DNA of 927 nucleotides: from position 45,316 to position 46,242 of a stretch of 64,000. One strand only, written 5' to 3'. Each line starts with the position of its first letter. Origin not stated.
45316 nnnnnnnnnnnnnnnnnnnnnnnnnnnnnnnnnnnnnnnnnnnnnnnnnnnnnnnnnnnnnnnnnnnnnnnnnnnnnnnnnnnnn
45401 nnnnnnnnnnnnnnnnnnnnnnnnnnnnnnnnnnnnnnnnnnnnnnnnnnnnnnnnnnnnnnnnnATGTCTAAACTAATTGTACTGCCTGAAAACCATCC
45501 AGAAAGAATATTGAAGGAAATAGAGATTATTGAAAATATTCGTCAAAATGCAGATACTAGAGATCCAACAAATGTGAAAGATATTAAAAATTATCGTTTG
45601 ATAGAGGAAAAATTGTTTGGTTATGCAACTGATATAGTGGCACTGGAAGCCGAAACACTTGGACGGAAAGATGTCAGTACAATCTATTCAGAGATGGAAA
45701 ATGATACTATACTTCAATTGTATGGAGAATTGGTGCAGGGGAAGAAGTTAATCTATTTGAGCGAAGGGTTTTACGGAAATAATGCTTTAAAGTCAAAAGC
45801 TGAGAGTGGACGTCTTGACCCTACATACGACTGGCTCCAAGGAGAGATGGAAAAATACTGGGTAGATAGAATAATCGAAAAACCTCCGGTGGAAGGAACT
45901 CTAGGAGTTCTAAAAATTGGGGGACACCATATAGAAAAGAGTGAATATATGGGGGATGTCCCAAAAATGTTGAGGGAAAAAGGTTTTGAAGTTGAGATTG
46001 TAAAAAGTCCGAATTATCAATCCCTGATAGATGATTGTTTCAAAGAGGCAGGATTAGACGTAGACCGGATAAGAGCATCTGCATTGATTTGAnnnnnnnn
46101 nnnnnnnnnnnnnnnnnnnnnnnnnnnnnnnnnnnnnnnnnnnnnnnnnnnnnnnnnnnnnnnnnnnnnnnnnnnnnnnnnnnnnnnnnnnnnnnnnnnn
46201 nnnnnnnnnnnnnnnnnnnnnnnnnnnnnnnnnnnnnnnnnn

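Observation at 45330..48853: The 16S-23S spacer keeps tRNA-Ala but has acquired about 3 kb with six protein genes, four of them antisense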

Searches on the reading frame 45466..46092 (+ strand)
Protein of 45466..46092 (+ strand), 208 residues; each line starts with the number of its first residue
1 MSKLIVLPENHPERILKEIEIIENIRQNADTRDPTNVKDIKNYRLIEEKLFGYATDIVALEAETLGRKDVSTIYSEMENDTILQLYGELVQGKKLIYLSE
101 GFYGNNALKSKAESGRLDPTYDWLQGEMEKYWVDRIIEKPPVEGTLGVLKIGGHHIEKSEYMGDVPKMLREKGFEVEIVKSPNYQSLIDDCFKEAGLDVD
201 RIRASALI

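Call 6: search_protein_families(library=pfam, proteins=[window:45466-46092:+], max_evalue=0.1)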
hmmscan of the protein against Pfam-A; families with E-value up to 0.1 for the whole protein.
window:45466-46092:+ (208 aa): 0 families

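Call 15: find_homologous_proteins(query=window:45466-46092:+)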
Query window:45466-46092:+ (208 aa): 4 proteins with E <= 0.001 among 336 candidates.
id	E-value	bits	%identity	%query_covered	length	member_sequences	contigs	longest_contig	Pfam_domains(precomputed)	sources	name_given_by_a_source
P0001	1.1e-132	458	100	100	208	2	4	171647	-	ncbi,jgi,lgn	-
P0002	3.3e-116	404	88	100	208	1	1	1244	-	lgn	-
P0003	1.7e-76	274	60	100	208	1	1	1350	-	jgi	jgi:hypothetical protein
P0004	9.6e-76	272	60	100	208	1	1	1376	-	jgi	jgi:hypothetical protein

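Call 16: find_encoding_contigs(protein=P0002, flank=10000)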
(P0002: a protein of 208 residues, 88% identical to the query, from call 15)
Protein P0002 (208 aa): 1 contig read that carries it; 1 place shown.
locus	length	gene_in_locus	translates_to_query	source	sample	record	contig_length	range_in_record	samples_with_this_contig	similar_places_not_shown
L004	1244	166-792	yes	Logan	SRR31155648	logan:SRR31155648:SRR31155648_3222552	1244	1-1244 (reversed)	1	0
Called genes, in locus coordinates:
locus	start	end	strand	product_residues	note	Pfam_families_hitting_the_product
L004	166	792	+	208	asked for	-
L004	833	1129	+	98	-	-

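Call 17: find_encoding_contigs(protein=P0003, flank=10000)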
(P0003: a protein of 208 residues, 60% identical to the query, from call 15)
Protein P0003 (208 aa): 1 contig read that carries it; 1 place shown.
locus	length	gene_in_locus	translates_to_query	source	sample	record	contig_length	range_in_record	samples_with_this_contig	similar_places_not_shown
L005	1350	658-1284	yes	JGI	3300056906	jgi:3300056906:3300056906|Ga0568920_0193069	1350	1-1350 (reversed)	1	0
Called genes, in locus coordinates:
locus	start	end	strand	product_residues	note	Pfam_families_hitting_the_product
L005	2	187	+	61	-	?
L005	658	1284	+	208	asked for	-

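Call 18: find_encoding_contigs(protein=P0004, flank=10000)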
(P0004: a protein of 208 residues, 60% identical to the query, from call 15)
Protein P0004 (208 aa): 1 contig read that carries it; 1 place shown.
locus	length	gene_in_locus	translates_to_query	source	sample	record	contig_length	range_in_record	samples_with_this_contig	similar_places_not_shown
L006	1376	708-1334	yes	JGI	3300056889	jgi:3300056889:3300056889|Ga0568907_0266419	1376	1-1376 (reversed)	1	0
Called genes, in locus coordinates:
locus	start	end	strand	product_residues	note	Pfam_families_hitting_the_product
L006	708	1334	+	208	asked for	-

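Call 19: list_cluster_members(proteins=[P0001])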
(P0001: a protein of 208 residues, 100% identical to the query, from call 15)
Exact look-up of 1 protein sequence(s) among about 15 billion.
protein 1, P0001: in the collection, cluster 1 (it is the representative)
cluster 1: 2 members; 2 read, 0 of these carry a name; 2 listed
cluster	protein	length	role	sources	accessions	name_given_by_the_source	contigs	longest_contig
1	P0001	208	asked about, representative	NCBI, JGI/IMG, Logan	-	-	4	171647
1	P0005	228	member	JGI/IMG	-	-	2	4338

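Call 22: find_encoding_contigs(protein=P0001, flank=10000, max_places=10)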
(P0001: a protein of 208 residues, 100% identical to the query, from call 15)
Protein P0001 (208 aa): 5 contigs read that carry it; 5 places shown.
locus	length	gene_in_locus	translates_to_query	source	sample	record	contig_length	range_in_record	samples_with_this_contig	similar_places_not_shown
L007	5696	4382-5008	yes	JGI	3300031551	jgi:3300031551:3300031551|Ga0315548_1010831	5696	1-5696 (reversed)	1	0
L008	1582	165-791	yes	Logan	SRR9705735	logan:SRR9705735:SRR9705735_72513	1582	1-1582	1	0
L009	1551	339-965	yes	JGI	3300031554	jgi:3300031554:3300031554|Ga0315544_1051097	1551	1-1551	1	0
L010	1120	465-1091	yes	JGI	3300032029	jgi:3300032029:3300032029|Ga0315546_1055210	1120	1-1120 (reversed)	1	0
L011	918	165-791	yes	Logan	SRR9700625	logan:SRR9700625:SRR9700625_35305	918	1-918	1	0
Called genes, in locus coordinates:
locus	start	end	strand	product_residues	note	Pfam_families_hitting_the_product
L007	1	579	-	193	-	?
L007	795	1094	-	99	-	-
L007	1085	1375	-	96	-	-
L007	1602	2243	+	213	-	-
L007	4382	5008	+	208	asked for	-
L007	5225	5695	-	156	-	?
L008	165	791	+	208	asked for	-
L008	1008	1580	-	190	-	?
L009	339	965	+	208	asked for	-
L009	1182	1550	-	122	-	?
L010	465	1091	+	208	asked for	-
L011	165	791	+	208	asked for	-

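Call 30: search_protein_families(library=phrogs, proteins=[window:45466-46092:+], max_evalue=0.01)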
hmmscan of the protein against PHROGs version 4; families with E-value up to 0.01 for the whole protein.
window:45466-46092:+ (208 aa): 0 families

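Call 61: predict_structure(alignment_id=A4)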
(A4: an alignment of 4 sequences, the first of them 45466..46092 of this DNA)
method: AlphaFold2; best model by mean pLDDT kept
length: 208 residues; sequences in the alignment: 4
mean_pLDDT: 45.0   pTM: 0.40
mean pLDDT of the five models: 45.0, 43.6, 40.3, 37.0, 36.4
residues with pLDDT >= 90: 0; 70-90: 8; 50-70: 45; < 50: 155
segments of 3 or more residues with pLDDT < 50: 1-23, 34-37, 42-113, 144-162, 179-197, 201-208
pLDDT, mean of each block of 10 residues (from residue 1): 36 41 49 49 44 44 40 33 26 34 38 51 58 63 46 35 64 63 44 47 41
secondary structure, 60 per line:
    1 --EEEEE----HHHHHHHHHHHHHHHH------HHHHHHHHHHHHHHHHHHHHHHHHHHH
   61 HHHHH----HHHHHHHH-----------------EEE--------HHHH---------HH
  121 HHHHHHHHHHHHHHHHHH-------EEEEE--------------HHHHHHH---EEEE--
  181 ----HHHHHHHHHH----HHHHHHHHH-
elements in order: E3-7 H12-27 H34-65 H70-77 E95-97 H106-109 H119-138 E146-150 H165-171 E175-178 H185-194 H199-207

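Call 65: search_protein_representatives(alignment_id=A4)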
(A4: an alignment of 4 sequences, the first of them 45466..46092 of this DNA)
Query: 4 sequences, 208 profile positions. Proteins with E-value up to 0.001 (for the whole library): 15; up to 1e-10: 9; up to 1e-30: 2. The best 15 are listed.
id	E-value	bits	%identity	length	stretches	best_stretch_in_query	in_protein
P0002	2.1e-124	429.1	-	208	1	1-208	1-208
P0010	1.8e-46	174.5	-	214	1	1-207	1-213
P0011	7.1e-29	117.1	-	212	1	4-207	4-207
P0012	8.8e-23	97.2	-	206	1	3-208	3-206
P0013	5.4e-20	88.1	-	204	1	44-207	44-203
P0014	1.2e-13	67.3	-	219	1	4-207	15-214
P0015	3.5e-13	65.8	-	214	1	4-207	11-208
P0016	4.1e-13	65.6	-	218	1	6-199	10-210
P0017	1.7e-12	63.6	-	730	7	105-139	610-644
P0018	9.6e-09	51.3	-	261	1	4-206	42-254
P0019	1.2e-08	51.0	-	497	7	116-160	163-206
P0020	2.1e-08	50.2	-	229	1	87-180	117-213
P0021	1.8e-07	47.2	-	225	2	59-179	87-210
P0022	5.6e-06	42.3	-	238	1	35-190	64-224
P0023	4.9e-04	35.9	-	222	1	58-170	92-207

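Call 67: search_protein_families(library=pfam, alignment_id=A6, max_evalue=1)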
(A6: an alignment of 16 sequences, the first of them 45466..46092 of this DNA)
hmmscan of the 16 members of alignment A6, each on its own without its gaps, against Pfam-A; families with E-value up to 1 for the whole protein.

A. member 1, window:45466-46092:+ (208 aa): 0 families

B. families by the number of members that match (of 16 scanned): 14 families
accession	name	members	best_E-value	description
PF09859.15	Oxygenase-NA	1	0.0077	Oxygenase, catalysing oxidative methylation of damaged DNA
PF21523.3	ParM_N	1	0.012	Plasmid segregation protein ParM, C-terminal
PF02256.22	Fe_hyd_SSU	1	0.055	Iron hydrogenase small subunit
PF12468.15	LRR_TTSS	1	0.071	Type III secretion system leucine rich repeat protein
PF01963.22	TraB_PrgY_gumN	1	0.076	TraB/PrgY/gumN family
PF10436.14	BCDHK_Adom3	1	0.1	Mitochondrial branched-chain alpha-ketoacid dehydrogenase kinase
PF13670.12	PepSY_2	1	0.11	Peptidase propeptide and YPEB domain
PF20861.2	Isd_H_B_linker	1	0.13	Iron-regulated surface determinant protein H/B, linker domain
PF14639.11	YqgF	1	0.14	Holliday-junction resolvase-like of SPT6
PF15092.11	UPF0728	1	0.16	Uncharacterised protein family UPF0728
PF08497.15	Radical_SAM_N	1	0.16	Radical SAM N-terminal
PF08353.15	MurT_C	1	0.17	MurT ligase C-terminal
PF01369.25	Sec7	1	0.18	Sec7 domain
PF03698.18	UPF0180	1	0.23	Uncharacterised protein family (UPF0180)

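Call 68: search_solved_structures(query=A6, max_evalue=10)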
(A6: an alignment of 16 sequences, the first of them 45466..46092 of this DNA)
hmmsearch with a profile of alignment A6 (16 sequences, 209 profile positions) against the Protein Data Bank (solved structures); distinct sequences matched with E-value up to 10: 1.
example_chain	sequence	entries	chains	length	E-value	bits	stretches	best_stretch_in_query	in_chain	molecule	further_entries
4ef1_A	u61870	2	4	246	0.041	16.8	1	148-203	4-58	Pheromone cOB1/lipoprotein, YaeC family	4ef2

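Call 71: search_protein_families(library=ncbifam, proteins=[window:45466-46092:+], max_evalue=0.1)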
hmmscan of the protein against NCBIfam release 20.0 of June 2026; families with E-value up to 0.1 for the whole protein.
window:45466-46092:+ (208 aa): 0 families

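Call 75: predict_structure(alignment_id=A6)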
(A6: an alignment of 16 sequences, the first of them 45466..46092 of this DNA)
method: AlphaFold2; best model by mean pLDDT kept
length: 208 residues; sequences in the alignment: 16
mean_pLDDT: 86.6   pTM: 0.81
mean pLDDT of the five models: 86.6, 86.4, 85.5, 84.9, 84.0
residues with pLDDT >= 90: 96; 70-90: 97; 50-70: 10; < 50: 5
segments of 3 or more residues with pLDDT < 50: 204-208
pLDDT, mean of each block of 10 residues (from residue 1): 91 86 85 81 90 92 94 86 85 93 90 84 91 96 96 82 87 95 86 78 42
secondary structure, 60 per line:
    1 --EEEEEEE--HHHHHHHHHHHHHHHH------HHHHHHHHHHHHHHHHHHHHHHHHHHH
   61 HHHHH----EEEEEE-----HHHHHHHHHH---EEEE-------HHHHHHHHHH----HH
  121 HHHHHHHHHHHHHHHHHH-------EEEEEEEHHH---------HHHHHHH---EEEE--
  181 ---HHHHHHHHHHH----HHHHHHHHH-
elements in order: E3-9 H12-27 H34-65 E70-75 H81-90 E94-97 H105-114 H119-138 E146-152 H165-171 E175-178 H184-194 H199-207

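Call 77: fold_search(model_id=the predicted structure, library=pdb)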
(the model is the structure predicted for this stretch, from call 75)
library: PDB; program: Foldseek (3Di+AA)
matches with E <= 10: 365; with E <= 0.001: 0
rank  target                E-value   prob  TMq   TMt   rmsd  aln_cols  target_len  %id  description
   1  9ch2_C                8.4e-03  1.00  0.38  0.32   4.8       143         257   13  Structure of the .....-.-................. (SonM) and RiPP precursor (SonA-L63D) heteromeric complex (released 2025-01-29)
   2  9ch7_A                2.2e-02  0.93  0.34  0.29   6.1       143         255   12  Structure of the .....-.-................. (SonM) and RiPP precursor (SonA-Y62A) heteromeric complex (bound to SAH - s (released 2025-01-29)
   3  9ch7_G                2.2e-02  0.93  0.34  0.29   5.9       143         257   12  Structure of the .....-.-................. (SonM) and RiPP precursor (SonA-Y62A) heteromeric complex (bound to SAH - s (released 2025-01-29)
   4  7ltf_A                3.1e-02  0.97  0.38  0.31   5.5       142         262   13  Structure of the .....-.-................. (SonM mutant Y58F) and RiPP precursor (SonA) heteromeric complex (no cofact (released 2021-09-29)
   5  7ltc_A                3.1e-02  0.97  0.38  0.31   5.5       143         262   14  Structure of the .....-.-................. (SonM) and RiPP precursor (SonA) heteromeric complex (no cofactor) (released 2021-09-29)
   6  7rgb_B                3.1e-02  0.69  0.33  0.21  15.1       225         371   14  O2-, PLP-dependent desaturase Plu4 product-bound enzyme (released 2021-10-06)
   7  7n79_A                3.1e-02  0.63  0.32  0.20  15.6       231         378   15  O2-, PLP-dependent desaturase Plu4 holo-enzyme (released 2021-10-06)
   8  7cpm_E                3.6e-02  0.25  0.23  0.21  17.0       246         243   11  CRYSTAL STRUCTURE OF DODECAPRENYL DIPHOSPHATE SYNTHASE FROM THERMOBIFIDA FUSCA (released 2020-10-14)
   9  9ch2_A                4.1e-02  0.85  0.32  0.28   7.5       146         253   10  Structure of the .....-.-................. (SonM) and RiPP precursor (SonA-L63D) heteromeric complex (released 2025-01-29)
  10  7lts_A                4.6e-02  0.94  0.37  0.30   5.1       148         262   14  Structure of the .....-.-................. (SonM mutant R67A) and RiPP precursor (SonA) heteromeric complex (with SAH) (released 2021-09-29)
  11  7rf9_A                4.6e-02  0.57  0.32  0.20  15.6       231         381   15  O2-, PLP-dependent desaturase Plu4 intermediate-bound enzyme (released 2021-10-06)
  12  9chk_A                4.9e-02  0.87  0.35  0.29   5.8       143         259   12  Structure of the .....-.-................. (SonM) and RiPP precursor (SonA-Y62A) heteromeric complex (bound to SAM) (released 2025-01-29)
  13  9cgw_C                5.2e-02  0.82  0.32  0.28   7.6       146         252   10  Structure of the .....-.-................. (SonM) and RiPP precursor (SonA-I65W) heteromeric complex (no cofactor) (released 2025-01-29)
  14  7twm_C                5.2e-02  0.80  0.31  0.20   6.8       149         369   11  Structure of a borosin methyltransferase from Mycena rosella with peptide CspL(MroMCspL) in complex with SAH (released 2022-11-02)
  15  7ltr_A                5.5e-02  0.95  0.38  0.31   5.7       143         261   14  Structure of the heteromeric complex between the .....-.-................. (SonM) and a truncated construct of the RiP (released 2021-09-29)
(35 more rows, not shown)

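Call 80: find_encoding_contigs(protein=P0010, flank=10000)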
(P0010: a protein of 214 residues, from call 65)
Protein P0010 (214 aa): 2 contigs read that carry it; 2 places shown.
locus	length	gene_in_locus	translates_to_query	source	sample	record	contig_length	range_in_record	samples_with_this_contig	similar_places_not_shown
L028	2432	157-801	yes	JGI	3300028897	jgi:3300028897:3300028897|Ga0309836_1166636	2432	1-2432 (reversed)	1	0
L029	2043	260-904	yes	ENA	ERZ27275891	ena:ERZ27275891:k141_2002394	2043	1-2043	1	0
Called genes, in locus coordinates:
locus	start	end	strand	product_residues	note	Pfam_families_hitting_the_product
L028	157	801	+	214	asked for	-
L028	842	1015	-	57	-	-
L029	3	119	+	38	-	?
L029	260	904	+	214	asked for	-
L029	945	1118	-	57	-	-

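Call 81: fold_search(model_id=the predicted structure, library=viral)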
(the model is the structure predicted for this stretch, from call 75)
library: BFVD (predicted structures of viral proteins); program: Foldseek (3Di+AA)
matches with E <= 10: 159; with E <= 0.001: 0
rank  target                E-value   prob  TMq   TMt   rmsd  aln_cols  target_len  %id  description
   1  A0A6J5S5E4            7.3e-02  0.30  0.23  0.23  10.5       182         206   10  AAA domain containing protein [uncultured Caudovirales phage]
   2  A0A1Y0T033            1.2e-01  0.14  0.22  0.16  14.7       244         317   12  DNA replication protein [Pseudomonas phage Skulduggery]
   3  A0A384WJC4            2.0e-01  0.15  0.23  0.19  15.1       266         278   12  (no name in the UniProt tables at hand)
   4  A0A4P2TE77            2.0e-01  0.09  0.18  0.06  18.1       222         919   12  Histidine kinase like ATPase [Vibrio phage VP-1]
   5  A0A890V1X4            3.7e-01  0.12  0.23  0.18   9.0       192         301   11  AAA-ATPase [Microbacterium phage Shocker]
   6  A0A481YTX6            3.7e-01  0.11  0.25  0.25  10.8       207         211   13  Thymidine kinase [Marseillevirus LCMAC102]
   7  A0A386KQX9            4.0e-01  0.15  0.20  0.25  10.2       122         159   14  Uncharacterized protein [Microbacterium phage ValentiniPuff]
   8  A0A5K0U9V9            4.0e-01  0.11  0.24  0.14  13.8       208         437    8  Uncharacterized protein [Yasminevirus sp. GU-2018]
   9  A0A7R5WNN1            4.0e-01  0.10  0.20  0.16  16.1       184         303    8  DNA packaging protein OPG160 [Diachasmimorpha longicaudata entomopoxvirus]
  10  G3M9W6                4.7e-01  0.14  0.24  0.21  11.7       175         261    9  Gp225 [Bacillus phage G]
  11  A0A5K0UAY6            4.7e-01  0.11  0.24  0.14  12.9       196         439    7  Thymidine kinase [Yasminevirus sp. GU-2018]
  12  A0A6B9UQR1            5.0e-01  0.07  0.21  0.16  16.3       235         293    7  (no name in the UniProt tables at hand)
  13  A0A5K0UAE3            5.3e-01  0.12  0.23  0.24  14.3       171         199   13  Dual specificity protein phosphatase 9 [Yasminevirus sp. GU-2018]
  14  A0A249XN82            5.6e-01  0.09  0.23  0.16   9.8       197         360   11  AAA-ATPase [Arthrobacter phage GurgleFerb]
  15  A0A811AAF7            6.0e-01  0.10  0.25  0.22  17.2       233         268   12  (no name in the UniProt tables at hand)
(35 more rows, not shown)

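Call 90: find_encoding_contigs(protein=P0011, flank=10000)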
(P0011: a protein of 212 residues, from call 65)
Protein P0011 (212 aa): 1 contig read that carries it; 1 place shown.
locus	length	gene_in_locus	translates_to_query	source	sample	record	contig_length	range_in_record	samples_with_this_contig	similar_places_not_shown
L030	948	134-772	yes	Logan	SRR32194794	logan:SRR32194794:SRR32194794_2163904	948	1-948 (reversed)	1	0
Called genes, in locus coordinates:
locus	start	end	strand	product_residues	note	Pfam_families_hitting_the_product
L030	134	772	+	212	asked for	-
